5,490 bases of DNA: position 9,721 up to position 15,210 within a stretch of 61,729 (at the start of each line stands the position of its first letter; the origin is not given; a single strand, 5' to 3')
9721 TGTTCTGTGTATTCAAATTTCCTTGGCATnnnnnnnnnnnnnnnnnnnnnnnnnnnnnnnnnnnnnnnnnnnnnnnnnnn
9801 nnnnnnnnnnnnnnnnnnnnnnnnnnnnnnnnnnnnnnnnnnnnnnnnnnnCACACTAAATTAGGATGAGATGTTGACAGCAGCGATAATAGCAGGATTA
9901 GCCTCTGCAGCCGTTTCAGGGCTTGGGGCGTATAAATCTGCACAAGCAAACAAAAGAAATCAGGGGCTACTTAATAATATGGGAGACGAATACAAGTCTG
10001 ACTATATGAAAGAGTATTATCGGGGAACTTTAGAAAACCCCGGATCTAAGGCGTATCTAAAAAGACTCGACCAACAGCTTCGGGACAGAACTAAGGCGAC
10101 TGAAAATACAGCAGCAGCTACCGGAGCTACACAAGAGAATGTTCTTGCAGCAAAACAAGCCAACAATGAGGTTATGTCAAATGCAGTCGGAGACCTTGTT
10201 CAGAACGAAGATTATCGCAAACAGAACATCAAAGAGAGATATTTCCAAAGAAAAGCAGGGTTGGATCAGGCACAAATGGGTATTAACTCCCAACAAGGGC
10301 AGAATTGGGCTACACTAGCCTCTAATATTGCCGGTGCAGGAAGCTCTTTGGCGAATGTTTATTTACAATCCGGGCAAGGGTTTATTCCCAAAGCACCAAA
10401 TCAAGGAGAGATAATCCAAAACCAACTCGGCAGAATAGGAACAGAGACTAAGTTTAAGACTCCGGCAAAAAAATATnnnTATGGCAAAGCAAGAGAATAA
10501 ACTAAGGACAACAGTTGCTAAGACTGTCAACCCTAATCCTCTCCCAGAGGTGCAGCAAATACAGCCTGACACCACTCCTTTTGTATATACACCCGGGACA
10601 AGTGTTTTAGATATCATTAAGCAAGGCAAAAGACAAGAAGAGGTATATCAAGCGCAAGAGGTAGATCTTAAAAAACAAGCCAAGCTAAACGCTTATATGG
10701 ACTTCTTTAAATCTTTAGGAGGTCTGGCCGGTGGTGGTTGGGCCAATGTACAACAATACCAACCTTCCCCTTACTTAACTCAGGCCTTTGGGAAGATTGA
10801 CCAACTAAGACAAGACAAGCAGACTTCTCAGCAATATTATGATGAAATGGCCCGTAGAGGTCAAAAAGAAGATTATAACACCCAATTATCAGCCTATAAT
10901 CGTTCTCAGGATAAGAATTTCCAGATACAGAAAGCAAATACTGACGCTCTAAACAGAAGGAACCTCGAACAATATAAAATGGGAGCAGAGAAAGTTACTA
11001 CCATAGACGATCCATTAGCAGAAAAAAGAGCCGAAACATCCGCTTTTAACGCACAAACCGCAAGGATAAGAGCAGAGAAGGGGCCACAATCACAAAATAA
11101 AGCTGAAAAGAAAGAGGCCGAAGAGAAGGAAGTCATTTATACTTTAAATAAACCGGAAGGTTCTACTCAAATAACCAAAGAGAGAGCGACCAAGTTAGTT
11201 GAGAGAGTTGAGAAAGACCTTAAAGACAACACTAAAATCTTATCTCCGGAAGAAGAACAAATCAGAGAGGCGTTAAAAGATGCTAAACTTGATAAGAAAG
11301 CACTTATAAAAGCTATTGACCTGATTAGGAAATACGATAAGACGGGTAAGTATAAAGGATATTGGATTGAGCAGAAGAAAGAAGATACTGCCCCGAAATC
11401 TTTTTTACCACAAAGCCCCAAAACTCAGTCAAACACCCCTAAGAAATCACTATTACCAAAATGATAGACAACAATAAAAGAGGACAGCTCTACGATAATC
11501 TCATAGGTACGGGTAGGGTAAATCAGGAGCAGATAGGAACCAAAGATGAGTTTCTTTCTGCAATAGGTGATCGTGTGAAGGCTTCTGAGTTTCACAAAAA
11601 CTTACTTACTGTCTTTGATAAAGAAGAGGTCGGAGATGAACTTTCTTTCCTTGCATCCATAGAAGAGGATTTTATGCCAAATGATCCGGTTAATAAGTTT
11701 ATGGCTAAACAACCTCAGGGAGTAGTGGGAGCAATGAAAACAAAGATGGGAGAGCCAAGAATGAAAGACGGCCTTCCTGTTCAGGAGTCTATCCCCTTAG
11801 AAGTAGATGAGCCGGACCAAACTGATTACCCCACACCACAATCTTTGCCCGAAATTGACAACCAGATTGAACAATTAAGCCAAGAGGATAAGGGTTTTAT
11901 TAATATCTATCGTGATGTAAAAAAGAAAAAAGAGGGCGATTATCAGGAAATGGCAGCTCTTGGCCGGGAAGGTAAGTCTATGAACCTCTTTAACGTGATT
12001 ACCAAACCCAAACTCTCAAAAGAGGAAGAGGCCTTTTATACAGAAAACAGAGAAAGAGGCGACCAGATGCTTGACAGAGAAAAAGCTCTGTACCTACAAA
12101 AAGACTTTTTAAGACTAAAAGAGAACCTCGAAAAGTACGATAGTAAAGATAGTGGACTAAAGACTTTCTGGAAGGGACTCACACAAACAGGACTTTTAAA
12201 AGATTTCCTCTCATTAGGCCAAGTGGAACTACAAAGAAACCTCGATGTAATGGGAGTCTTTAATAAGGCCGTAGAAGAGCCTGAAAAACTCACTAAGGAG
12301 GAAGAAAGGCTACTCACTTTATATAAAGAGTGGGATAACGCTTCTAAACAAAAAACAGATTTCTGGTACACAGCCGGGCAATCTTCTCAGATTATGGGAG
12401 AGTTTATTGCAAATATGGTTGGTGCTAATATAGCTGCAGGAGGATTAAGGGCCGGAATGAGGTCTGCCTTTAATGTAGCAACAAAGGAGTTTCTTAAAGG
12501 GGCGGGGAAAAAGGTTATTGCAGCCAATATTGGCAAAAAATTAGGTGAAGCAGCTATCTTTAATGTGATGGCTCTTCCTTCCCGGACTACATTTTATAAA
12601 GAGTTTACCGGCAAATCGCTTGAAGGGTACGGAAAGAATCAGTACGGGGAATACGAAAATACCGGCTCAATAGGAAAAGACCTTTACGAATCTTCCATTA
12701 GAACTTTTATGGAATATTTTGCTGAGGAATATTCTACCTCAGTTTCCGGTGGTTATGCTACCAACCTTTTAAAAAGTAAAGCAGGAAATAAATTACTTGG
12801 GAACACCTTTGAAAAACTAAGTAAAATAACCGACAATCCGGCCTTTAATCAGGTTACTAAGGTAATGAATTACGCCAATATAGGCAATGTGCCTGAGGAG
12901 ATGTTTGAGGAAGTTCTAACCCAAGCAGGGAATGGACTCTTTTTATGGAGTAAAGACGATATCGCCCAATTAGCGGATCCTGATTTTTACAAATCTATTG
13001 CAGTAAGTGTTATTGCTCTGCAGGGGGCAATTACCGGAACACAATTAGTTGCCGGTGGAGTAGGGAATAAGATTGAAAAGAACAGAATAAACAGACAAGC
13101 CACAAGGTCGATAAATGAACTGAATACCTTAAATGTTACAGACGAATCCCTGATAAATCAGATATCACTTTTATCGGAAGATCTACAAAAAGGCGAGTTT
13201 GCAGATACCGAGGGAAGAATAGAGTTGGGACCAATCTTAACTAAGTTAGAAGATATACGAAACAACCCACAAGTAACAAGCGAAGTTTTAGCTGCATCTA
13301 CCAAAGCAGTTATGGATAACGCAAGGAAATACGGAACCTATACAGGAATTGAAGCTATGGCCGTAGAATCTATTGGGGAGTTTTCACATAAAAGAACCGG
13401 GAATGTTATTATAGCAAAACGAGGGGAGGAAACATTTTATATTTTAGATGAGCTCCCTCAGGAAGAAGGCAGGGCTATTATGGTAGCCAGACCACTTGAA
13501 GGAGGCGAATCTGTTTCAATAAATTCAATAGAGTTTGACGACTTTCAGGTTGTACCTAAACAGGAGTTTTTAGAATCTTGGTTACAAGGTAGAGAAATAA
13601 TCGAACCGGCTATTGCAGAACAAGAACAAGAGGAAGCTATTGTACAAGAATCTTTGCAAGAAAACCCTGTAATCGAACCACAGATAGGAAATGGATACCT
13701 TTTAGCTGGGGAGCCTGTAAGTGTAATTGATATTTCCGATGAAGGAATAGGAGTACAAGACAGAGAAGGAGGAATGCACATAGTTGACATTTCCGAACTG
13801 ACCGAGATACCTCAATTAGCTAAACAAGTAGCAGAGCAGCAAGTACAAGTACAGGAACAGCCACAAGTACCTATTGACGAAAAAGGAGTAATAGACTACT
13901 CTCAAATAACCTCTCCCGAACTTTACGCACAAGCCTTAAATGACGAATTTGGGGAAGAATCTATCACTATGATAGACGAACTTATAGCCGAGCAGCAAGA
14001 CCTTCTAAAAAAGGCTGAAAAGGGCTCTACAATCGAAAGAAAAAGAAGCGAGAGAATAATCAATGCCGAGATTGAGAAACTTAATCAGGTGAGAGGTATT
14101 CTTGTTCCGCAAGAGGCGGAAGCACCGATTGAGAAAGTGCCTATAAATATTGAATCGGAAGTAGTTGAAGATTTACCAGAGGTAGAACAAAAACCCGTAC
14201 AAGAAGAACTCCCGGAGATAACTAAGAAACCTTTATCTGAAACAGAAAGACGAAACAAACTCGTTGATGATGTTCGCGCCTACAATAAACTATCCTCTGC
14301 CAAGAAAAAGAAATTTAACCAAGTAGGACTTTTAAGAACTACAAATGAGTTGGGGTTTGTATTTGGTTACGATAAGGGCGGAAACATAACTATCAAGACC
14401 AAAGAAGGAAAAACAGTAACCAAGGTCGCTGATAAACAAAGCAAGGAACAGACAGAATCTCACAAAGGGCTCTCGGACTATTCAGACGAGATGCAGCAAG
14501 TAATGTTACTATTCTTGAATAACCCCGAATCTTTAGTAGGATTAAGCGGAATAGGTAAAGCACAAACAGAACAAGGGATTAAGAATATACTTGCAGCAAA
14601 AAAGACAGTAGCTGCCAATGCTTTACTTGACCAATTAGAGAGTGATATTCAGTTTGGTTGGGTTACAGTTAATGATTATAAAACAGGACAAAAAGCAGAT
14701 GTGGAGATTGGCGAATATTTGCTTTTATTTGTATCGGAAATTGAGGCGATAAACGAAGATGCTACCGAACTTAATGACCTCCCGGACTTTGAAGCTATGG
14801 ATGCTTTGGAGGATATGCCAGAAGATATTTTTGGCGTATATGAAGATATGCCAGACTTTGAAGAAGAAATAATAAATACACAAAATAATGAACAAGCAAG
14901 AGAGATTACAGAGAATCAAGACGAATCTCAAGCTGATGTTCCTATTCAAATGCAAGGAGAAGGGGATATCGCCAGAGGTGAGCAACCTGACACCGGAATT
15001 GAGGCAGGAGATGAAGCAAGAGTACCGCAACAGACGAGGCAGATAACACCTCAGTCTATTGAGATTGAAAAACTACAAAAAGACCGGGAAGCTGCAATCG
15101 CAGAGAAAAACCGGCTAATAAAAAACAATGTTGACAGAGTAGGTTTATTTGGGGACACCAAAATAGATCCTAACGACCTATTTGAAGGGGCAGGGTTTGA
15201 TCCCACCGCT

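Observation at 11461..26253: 4930-aa polyvalent protein occupying 24% of the genome, placed between internal-protein genes and the portal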

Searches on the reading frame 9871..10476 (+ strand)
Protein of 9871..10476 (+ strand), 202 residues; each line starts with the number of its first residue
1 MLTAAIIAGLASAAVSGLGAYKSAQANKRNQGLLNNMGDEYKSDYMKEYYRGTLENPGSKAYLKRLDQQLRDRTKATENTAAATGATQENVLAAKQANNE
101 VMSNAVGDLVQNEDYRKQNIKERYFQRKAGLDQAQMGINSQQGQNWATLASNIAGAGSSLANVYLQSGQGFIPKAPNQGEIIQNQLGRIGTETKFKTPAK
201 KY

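Call 11: search_protein_families(library=phrogs, proteins=[window:9871-10476:+], max_evalue=0.001)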
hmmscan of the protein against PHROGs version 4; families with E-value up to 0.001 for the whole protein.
window:9871-10476:+ (202 aa): 0 families

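Call 12: search_protein_families(library=pfam, proteins=[window:9871-10476:+], max_evalue=0.01)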
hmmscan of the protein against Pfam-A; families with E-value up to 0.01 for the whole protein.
window:9871-10476:+ (202 aa): 0 families

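Call 55: search_protein_families(library=pfam, alignment_id=A3, max_evalue=1)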
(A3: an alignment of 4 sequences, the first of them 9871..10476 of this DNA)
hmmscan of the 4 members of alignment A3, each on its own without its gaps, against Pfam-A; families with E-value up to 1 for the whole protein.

A. member 1, window:9871-10476:+ (202 aa): 1 family
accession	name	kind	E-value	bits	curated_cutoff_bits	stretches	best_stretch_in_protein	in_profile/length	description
PF17788.7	HypF_C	-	0.022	15.9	23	1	78-132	3-57/99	HypF Kae1-like domain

B. families by the number of members that match (of 4 scanned): 8 families
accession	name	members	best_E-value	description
PF24072.1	T7_gp14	2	9e-08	T7 virus internal virion protein gp14 family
PF19880.4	DUF6353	1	0.0049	Family of unknown function (DUF6353)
PF02386.22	TrkH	1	0.011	Cation transport protein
PF17788.7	HypF_C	1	0.022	HypF Kae1-like domain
PF00915.27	Calici_coat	1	0.029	Calicivirus coat protein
PF04614.17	Pex19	1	0.18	Pex19 protein family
PF04801.18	RPC5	1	0.19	RPC5 protein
PF14812.11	PBP1_TM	1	0.75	Transmembrane domain of transglycosylase PBP1 at N-terminal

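Call 56: search_solved_structures(query=A3, max_evalue=10)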
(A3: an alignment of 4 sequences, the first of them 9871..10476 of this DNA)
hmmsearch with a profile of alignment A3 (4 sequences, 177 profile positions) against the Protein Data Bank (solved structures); distinct sequences matched with E-value up to 10: 5.
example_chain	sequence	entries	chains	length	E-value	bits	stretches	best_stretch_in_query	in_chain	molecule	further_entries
4wth_A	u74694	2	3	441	0.13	15.5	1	89-140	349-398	Maltose-binding periplasmic protein, Ataxin-3 chimera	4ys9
6i1d_B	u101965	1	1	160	0.21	14.8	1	51-97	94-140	Protein MPE1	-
7zgp_F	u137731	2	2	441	1.7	11.8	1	57-99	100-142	MPE1 isoform 1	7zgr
7p48_6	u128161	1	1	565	1.9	11.6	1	27-75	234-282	ABC-F type ribosomal protection protein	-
9gcn_D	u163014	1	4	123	7.3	9.8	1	10-84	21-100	Protein. Variable Domain of Heavy-Chain only Antibodies (VHH)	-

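Call 67: search_dna_similar(query=window:9871-10476:+, collection=phages, mode=protein, max_evalue=0.001, max_rows=25)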
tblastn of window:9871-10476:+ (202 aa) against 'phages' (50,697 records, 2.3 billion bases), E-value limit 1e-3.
Records with a match: 1; places in all: 1; records where one place covers at least 80% of the query: 0.
Best place of each record, by identity: <60% 1.
By first word of the organism name: Bacteroides 1.
By host as written in the record: Bacteroides fragilis BL19 1.
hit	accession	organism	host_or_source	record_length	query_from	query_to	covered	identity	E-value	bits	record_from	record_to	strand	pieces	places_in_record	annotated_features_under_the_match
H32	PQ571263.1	Bacteroides phage BF1-TP2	Bacteroides fragilis BL19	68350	25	145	60%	30.6%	5e-5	49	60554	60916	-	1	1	hypothetical protein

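Call 68: get_annotated_region(hit=H32, flank=20000)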
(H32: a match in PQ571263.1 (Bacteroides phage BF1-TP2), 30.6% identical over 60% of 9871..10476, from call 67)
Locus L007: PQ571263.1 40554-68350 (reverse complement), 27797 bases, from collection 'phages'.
description: Bacteroides phage BF1-TP2, complete genome.
organism: Bacteroides phage BF1-TP2 (NCBI taxid 3385211)
taxonomy: Viruses
host: Bacteroides fragilis BL19; source: sewage from septic tank; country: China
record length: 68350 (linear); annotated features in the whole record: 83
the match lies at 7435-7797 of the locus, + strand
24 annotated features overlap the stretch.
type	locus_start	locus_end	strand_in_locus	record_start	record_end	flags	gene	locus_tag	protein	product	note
CDS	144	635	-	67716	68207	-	-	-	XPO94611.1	c-type lectin precursor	BF1-TP2_gp83; BF1-TP2_gp83; Annot2=(structure alignment-afuniprot50) AF-W0HPP5-F1-model_v4 C-type lectin family member ...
CDS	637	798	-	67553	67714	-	-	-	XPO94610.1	hypothetical protein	BF1-TP2_gp82; BF1-TP2_gp82; None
CDS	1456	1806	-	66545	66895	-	-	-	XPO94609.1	hypothetical protein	BF1-TP2_gp81; BF1-TP2_gp81; None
CDS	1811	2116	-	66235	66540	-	-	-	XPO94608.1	hypothetical protein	BF1-TP2_gp80; BF1-TP2_gp80; None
CDS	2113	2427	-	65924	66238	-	-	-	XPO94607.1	hypothetical protein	BF1-TP2_gp79; BF1-TP2_gp79; None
CDS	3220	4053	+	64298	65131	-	-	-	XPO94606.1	transcriptional repressor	BF1-TP2_gp78; BF1-TP2_gp78; Annot2=(structure alignment-afuniprot50) AF-A0A1M5F538-F1-model_v4 Phage repressor protein ...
CDS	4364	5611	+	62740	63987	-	-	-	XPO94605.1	Tyr recombinase domain-containing protein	BF1-TP2_gp77; BF1-TP2_gp77; Annot2=(structure alignment-afuniprot50) AF-A0A015Z7G7-F1-model_v4 Phage integrase family ...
CDS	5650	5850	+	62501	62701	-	-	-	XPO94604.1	hypothetical protein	BF1-TP2_gp76; BF1-TP2_gp76; None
CDS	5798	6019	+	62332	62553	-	-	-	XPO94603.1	putative tail-fiber protein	BF1-TP2_gp75; BF1-TP2_gp75; None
CDS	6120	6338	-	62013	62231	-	-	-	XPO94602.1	transcriptional regulator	BF1-TP2_gp74; BF1-TP2_gp74; Annot2=(structure alignment-afuniprot50) AF-A0A3D0XTW6-F1-model_v4 XRE family ...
CDS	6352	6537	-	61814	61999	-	-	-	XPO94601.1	hypothetical protein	BF1-TP2_gp73; BF1-TP2_gp73; None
CDS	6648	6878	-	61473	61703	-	-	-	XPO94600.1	hypothetical protein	BF1-TP2_gp72; BF1-TP2_gp72; None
CDS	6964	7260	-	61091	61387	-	-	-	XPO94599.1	DUF5681 domain-containing protein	BF1-TP2_gp71; BF1-TP2_gp71; None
CDS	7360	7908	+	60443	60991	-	-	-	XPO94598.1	hypothetical protein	BF1-TP2_gp70; BF1-TP2_gp70; None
CDS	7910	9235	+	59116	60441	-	-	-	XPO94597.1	hypothetical protein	BF1-TP2_gp69; BF1-TP2_gp69; None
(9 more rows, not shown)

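Call 70: find_related_loci(query=A3, collection=genome_contigs, flank=10000)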
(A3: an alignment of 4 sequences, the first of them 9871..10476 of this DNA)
Query A3 (202 aa) in genome_contigs; peptide patterns used: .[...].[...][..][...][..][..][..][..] (x = any residue, [..] = any of these).
560 stretches matched a pattern; 3 encode a relative of the query (tblastn E <= 1e-3); 3 distinct loci.
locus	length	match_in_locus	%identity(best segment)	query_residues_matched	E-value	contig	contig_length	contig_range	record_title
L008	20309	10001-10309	34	1-104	2e-10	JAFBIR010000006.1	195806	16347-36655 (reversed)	Parabacteroides distasonis strain An897 An897_NODE_6_length_195806_cov_21.390550_pilon, whole genome shotgun sequence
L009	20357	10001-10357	31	1-120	2e-9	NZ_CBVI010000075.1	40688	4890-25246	Bacteroides timonensis isolate AP1, whole genome shotgun sequence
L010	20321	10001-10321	29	17-126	1e-5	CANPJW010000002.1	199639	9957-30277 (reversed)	MAG TPA_asm: uncultured Bacteroides sp. isolate SRR15730521_bin.29_metawrap_v1.3_MAG genome assembly, contig: NODE.17_le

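Call 86: search_protein_families(library=pfam, proteins=[L007:7360-7905:+, L007:7910-9232:+, L007:9225-20123:+], max_evalue=0.01)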
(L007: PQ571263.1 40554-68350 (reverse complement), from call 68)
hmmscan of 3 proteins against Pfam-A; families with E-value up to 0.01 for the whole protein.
L007:7360-7905:+ (182 aa): 0 families

L007:7910-9232:+ (441 aa): 0 families

L007:9225-20123:+ (3633 aa): 4 families
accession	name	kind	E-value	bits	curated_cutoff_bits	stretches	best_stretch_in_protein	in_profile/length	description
PF18823.6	InPase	-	1.5e-59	200.1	26.8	1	1156-1288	1-134/135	Inorganic Pyrophosphatase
PF18857.6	LPD38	-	1.2e-28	101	27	1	3317-3513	3-187/189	Large polyvalent protein associated domain 38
PF18814.6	PBECR5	-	2.1e-21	77.4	25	1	1755-1871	4-119/239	phage-Barnase-EndoU-ColicinE5/D-RelE like nuclease5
PF18760.7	ART-PolyVal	-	6.8e-16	59.7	31.2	1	1614-1746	1-140/140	ADP-Ribosyltransferase in polyvalent proteins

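Call 99: search_protein_families(library=ncbifam, proteins=[window:9871-10476:+], max_evalue=0.01)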
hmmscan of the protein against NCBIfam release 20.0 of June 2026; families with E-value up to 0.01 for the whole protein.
window:9871-10476:+ (202 aa): 0 families

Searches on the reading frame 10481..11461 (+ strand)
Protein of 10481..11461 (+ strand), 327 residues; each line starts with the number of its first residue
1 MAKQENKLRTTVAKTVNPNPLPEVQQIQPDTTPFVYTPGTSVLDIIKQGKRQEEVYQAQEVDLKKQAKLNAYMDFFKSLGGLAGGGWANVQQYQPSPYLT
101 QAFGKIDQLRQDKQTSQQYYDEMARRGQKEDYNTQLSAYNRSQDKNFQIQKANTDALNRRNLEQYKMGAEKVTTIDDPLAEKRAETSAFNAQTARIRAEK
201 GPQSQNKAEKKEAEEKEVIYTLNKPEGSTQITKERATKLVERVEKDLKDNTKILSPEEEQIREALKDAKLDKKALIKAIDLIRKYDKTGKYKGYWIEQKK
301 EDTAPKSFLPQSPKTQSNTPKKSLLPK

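Call 11: search_protein_families(library=phrogs, proteins=[window:10481-11461:+], max_evalue=0.001)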
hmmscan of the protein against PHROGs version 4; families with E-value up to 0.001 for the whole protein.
window:10481-11461:+ (327 aa): 0 families

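Call 12: search_protein_families(library=pfam, proteins=[window:10481-11461:+], max_evalue=0.01)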
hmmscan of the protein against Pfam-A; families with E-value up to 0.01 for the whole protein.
window:10481-11461:+ (327 aa): 0 families

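Call 99: search_protein_families(library=ncbifam, proteins=[window:10481-11461:+], max_evalue=0.01)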
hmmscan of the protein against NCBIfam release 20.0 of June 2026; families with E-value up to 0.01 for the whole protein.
window:10481-11461:+ (327 aa): 0 families

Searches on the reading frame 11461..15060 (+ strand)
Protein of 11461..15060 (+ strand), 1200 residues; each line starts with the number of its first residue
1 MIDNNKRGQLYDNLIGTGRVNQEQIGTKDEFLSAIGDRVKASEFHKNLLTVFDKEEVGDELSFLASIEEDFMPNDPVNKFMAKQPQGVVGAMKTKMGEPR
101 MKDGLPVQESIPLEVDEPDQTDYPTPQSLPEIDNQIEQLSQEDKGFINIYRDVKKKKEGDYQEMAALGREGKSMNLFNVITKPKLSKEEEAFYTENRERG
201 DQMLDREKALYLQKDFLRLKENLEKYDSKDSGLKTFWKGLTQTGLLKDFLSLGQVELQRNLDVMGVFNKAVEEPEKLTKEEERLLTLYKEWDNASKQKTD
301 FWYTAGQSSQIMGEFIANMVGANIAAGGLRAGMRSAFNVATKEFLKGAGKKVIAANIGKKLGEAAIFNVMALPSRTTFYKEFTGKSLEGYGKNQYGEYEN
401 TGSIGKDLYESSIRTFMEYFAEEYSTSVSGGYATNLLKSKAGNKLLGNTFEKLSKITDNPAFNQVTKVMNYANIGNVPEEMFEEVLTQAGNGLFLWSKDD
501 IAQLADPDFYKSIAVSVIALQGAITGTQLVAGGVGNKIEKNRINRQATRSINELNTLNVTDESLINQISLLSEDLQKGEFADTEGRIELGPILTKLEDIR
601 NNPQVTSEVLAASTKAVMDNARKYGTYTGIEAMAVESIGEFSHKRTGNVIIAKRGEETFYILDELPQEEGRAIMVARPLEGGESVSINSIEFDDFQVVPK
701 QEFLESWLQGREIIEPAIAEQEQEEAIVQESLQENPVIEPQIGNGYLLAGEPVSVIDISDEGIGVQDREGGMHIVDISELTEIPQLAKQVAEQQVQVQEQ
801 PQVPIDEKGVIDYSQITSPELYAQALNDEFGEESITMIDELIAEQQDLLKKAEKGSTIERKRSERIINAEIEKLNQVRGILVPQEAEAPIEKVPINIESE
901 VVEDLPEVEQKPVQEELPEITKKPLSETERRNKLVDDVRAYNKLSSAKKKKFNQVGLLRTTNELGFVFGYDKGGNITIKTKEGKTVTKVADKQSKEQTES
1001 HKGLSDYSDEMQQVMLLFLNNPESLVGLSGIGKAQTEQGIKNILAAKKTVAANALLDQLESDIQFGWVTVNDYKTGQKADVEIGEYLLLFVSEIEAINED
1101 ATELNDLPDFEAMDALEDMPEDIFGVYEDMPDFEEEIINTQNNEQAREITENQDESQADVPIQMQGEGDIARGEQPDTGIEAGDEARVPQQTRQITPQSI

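Call 37: search_protein_representatives(protein=window:11461-15060:+)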
Query: 1200 residues. Proteins with E-value up to 0.001 (for the whole library): 76; up to 1e-10: 34; up to 1e-30: 9. The best 76 are listed.
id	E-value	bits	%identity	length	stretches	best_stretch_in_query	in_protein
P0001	0.0e+00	2615.8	100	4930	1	1-1200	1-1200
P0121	1.7e-190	652.4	63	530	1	3-510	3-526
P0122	2.3e-159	549.3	42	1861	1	5-858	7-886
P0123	1.7e-139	483.6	38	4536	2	5-807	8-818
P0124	2.9e-137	476.1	33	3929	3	6-810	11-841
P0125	1.9e-107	377.4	32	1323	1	3-1198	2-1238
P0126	1.9e-102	360.8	31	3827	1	5-896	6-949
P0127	7.0e-81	289.4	65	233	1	370-585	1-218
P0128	2.1e-35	138.8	27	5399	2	185-784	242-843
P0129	7.0e-28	113.9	28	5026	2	126-765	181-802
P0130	4.3e-26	108.0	26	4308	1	181-704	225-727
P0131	1.8e-24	102.7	27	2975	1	194-672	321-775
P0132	1.9e-23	99.2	43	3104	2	789-889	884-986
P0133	3.7e-21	91.7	27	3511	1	194-857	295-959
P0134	6.7e-21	90.8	30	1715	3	901-1094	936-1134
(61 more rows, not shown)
